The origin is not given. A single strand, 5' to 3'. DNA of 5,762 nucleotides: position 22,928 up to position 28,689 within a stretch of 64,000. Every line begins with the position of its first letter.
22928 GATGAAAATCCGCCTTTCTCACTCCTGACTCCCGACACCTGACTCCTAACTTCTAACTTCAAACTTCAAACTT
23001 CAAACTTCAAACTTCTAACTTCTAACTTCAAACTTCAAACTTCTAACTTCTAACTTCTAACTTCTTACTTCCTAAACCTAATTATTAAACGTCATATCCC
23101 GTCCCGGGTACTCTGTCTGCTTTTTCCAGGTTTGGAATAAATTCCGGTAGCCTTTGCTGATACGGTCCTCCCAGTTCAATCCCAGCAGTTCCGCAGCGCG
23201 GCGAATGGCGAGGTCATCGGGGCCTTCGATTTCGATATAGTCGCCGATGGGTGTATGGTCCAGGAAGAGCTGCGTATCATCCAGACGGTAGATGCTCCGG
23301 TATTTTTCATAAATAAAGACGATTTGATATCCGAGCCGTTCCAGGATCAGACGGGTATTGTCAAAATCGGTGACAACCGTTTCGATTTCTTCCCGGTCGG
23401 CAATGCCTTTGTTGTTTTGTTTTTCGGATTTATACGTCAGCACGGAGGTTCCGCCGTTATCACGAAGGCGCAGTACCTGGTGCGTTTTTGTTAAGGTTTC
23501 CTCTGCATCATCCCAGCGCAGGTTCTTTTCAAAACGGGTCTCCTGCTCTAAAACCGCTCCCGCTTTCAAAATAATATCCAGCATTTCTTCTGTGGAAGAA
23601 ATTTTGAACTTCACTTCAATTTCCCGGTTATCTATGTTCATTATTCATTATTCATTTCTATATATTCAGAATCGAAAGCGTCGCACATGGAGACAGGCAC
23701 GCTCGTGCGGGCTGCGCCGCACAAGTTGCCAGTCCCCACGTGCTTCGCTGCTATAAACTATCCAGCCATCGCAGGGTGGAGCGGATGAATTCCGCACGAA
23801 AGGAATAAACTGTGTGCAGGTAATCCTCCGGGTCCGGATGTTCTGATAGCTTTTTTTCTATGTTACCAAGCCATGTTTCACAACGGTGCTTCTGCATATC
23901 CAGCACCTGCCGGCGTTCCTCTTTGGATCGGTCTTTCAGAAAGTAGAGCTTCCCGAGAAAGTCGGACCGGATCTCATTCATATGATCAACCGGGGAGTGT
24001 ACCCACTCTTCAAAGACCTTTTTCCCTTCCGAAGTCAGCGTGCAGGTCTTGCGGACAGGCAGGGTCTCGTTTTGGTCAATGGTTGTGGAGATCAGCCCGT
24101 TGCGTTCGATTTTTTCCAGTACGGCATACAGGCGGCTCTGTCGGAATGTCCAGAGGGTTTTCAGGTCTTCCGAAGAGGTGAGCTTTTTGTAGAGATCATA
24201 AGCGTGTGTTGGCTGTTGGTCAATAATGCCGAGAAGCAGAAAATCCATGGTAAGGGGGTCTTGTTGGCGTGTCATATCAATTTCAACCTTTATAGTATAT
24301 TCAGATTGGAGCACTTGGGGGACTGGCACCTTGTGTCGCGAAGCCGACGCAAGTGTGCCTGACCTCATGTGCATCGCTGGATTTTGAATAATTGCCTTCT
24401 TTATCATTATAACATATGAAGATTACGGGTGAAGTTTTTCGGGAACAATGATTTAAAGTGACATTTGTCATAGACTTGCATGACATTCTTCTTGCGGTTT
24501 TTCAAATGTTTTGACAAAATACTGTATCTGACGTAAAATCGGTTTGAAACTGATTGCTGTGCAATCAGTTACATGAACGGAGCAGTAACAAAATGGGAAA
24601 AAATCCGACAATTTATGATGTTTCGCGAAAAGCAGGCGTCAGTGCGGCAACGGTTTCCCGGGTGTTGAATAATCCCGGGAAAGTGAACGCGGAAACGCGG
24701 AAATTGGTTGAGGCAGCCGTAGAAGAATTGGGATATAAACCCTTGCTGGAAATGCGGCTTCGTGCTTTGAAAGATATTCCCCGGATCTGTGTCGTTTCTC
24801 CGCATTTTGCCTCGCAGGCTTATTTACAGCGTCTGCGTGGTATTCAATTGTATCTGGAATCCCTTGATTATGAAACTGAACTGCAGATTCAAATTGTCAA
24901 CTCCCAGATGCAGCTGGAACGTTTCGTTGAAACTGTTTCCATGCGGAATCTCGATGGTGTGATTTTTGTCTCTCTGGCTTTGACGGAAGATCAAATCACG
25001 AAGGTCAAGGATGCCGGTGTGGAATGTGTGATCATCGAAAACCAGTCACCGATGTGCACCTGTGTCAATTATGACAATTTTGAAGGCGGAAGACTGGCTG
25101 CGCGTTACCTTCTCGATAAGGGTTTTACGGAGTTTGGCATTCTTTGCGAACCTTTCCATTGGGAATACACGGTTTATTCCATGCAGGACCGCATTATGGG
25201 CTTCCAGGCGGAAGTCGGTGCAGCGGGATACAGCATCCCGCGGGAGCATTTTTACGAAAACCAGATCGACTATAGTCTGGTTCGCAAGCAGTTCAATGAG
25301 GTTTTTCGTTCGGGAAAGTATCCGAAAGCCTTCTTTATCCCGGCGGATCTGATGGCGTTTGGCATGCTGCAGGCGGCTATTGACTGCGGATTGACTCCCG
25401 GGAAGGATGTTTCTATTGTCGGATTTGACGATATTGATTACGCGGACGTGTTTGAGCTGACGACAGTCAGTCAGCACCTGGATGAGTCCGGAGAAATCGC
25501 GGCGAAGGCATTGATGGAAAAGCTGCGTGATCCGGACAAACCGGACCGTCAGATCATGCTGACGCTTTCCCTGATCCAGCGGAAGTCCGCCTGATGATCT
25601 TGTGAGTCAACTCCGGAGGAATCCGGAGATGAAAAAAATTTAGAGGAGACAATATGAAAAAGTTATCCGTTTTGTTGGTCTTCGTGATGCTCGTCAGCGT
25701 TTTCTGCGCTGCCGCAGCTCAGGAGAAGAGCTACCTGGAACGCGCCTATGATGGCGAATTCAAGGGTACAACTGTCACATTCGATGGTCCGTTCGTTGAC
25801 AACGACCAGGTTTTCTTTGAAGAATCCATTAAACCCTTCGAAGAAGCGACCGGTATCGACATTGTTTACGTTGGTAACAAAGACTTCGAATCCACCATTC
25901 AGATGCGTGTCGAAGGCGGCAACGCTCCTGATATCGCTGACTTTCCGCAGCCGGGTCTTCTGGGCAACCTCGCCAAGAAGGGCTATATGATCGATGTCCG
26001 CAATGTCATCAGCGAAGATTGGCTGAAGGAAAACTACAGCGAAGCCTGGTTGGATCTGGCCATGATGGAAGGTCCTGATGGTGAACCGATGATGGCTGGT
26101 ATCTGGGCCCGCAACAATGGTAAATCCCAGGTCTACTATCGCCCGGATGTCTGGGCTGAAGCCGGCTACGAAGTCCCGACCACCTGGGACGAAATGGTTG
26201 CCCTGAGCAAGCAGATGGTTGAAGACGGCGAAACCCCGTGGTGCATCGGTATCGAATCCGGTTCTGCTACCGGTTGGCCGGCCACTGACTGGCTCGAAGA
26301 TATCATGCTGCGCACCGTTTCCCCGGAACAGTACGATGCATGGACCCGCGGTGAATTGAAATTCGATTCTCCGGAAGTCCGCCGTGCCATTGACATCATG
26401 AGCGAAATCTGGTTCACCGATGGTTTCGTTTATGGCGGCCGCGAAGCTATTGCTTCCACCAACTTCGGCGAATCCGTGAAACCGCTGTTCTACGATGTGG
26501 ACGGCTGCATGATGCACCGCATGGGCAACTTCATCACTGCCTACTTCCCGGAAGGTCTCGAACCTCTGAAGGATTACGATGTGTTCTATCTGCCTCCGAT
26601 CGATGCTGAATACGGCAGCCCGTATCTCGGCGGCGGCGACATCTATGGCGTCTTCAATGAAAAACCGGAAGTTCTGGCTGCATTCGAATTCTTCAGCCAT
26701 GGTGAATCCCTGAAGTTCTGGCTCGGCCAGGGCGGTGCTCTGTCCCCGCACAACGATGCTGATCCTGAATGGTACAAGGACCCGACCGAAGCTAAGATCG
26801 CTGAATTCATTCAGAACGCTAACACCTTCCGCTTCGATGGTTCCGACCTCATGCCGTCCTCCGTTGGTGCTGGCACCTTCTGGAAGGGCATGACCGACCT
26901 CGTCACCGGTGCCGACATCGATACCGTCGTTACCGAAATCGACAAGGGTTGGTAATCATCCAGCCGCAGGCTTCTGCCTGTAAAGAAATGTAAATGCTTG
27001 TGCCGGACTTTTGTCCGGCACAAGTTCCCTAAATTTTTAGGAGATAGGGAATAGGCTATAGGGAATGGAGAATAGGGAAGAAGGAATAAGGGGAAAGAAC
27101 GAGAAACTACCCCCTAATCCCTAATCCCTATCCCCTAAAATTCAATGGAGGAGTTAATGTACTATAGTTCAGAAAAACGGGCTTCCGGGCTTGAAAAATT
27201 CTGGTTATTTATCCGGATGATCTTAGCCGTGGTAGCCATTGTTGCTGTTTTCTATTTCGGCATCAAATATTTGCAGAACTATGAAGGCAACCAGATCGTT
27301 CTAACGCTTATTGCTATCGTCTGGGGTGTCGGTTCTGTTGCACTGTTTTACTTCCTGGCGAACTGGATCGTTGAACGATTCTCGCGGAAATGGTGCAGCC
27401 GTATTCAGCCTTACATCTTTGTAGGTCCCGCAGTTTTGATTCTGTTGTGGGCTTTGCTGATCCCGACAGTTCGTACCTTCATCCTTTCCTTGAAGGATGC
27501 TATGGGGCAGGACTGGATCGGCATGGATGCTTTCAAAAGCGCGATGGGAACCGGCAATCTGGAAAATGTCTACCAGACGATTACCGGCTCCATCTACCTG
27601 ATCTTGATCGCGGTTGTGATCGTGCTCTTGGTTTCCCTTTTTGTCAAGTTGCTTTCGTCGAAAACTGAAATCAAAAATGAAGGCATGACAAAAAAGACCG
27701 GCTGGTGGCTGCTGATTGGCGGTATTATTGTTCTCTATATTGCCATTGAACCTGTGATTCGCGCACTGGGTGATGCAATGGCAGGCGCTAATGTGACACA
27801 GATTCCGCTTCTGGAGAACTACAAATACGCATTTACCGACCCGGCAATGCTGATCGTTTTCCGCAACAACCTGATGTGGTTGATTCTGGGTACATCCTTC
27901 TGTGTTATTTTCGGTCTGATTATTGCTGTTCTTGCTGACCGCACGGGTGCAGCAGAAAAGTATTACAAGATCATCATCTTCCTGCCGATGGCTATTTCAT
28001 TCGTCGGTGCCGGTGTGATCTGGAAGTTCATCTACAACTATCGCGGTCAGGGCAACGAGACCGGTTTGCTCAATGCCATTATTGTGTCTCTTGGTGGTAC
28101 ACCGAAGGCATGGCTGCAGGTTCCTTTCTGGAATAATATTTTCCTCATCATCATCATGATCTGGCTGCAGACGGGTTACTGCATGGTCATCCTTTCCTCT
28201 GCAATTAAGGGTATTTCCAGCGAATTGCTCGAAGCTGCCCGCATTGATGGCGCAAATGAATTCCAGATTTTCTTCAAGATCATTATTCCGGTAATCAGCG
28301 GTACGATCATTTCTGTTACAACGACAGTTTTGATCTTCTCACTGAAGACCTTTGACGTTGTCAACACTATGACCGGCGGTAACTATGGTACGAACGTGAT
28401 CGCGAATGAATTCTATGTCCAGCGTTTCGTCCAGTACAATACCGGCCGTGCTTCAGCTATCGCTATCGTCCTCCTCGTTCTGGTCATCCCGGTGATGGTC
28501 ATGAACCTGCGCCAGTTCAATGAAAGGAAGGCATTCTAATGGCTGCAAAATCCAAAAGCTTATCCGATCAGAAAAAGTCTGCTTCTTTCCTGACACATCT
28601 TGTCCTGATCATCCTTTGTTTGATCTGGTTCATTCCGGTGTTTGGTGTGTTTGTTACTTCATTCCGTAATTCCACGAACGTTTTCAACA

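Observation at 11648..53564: Arrays of degenerate tandem heptanucleotides whose conserved core is a stop trinucleotide, placed exactly at gene boundaries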

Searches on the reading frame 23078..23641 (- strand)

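Call 11: search_protein_families(library=pfam, proteins=[window:23078-23641:-])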
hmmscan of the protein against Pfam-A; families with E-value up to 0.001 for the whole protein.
window:23078-23641:- (187 aa): 1 family
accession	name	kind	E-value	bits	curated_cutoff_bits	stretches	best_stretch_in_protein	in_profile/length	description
PF01928.26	CYTH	-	5.1e-17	62.7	23.2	1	5-140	1-145/179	CYTH domain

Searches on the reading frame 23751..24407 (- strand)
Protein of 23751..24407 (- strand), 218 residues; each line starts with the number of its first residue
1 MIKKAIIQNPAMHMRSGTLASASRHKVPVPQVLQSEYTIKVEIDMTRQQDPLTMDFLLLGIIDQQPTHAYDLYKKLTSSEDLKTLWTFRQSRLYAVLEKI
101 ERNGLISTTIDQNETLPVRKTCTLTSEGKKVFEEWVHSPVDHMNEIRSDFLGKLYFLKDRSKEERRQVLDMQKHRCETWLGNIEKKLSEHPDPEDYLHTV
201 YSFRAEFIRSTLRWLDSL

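Call 11: search_protein_families(library=pfam, proteins=[window:23751-24407:-])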
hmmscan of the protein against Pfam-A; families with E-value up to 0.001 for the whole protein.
window:23751-24407:- (218 aa): 3 families
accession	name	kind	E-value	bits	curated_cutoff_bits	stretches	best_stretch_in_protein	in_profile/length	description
PF03551.20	PadR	-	6.3e-13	49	27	1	58-134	1-75/75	Transcriptional regulator PadR-like family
PF10400.15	Vir_act_alpha_C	-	0.00027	22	22.4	1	146-216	1-71/78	Virulence activator alpha C-term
PF13601.12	HTH_34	-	0.00075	20.1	27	0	80-136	18-73/80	Winged helix DNA-binding domain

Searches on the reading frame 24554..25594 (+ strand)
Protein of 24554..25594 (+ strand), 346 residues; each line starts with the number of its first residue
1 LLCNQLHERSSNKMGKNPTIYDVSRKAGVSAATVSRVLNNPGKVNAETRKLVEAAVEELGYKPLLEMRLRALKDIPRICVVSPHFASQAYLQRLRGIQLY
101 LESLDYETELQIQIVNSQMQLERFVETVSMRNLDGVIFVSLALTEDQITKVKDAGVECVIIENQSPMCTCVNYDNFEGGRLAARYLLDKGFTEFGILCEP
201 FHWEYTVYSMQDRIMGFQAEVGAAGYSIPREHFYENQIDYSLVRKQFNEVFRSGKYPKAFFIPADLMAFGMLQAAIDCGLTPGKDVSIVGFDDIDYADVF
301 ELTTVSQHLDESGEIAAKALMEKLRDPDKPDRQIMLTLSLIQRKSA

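Call 11: search_protein_families(library=pfam, proteins=[window:24554-25594:+])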
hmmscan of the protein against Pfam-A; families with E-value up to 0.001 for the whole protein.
window:24554-25594:+ (346 aa): 4 families
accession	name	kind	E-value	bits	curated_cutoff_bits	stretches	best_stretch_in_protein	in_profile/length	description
PF13377.12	Peripla_BP_3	-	8e-23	81.8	26.5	1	183-345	1-166/167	Periplasmic binding protein-like domain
PF00356.27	LacI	-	8.2e-21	74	27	1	19-63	1-45/46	Bacterial regulatory proteins, lacI family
PF13407.12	Peripla_BP_4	-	1.7e-12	47.9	35.1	1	81-293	3-218/258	Periplasmic binding protein domain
PF00532.27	Peripla_BP_1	-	2.5e-11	44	22.2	1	78-341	4-278/281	Periplasmic binding proteins and sugar binding domain of LacI family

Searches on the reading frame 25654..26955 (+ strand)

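Call 11: search_protein_families(library=pfam, proteins=[window:25654-26955:+])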
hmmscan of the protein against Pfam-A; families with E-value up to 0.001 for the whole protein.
window:25654-26955:+ (433 aa): 2 families
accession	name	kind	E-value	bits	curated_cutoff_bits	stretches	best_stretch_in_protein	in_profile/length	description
PF01547.30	SBP_bac_1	-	9.7e-21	75.5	26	1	54-347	9-297/307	Bacterial extracellular solute-binding protein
PF13416.11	SBP_bac_8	-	7.4e-13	49.3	27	1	59-268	3-173/279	Bacterial extracellular solute-binding protein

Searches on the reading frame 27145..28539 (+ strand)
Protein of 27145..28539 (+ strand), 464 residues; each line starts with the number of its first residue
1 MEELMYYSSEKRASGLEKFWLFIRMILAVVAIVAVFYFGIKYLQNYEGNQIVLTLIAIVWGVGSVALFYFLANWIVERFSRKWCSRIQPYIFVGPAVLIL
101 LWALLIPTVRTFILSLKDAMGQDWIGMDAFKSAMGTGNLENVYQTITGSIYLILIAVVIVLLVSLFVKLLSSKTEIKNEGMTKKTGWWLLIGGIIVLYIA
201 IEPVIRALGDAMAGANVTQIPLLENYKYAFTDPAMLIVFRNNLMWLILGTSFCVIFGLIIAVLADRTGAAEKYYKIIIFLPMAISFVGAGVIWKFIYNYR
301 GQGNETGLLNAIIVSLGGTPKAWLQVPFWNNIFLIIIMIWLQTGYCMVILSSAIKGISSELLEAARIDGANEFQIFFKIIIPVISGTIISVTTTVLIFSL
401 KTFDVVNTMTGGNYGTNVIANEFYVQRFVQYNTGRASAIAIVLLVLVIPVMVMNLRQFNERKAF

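Call 10: search_protein_families(library=pfam, proteins=[window:27145-28539:+])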
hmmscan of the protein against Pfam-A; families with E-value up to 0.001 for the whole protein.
window:27145-28539:+ (464 aa): 2 families
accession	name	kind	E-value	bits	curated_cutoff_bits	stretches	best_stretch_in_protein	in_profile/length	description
PF00528.27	BPD_transp_1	-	5.2e-19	69.1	26.4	1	254-453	2-174/184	Binding-protein-dependent transport system inner membrane component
PF11862.13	DUF3382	-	0.00055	20.6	28.9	0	28-82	11-65/97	Domain of unknown function (DUF3382)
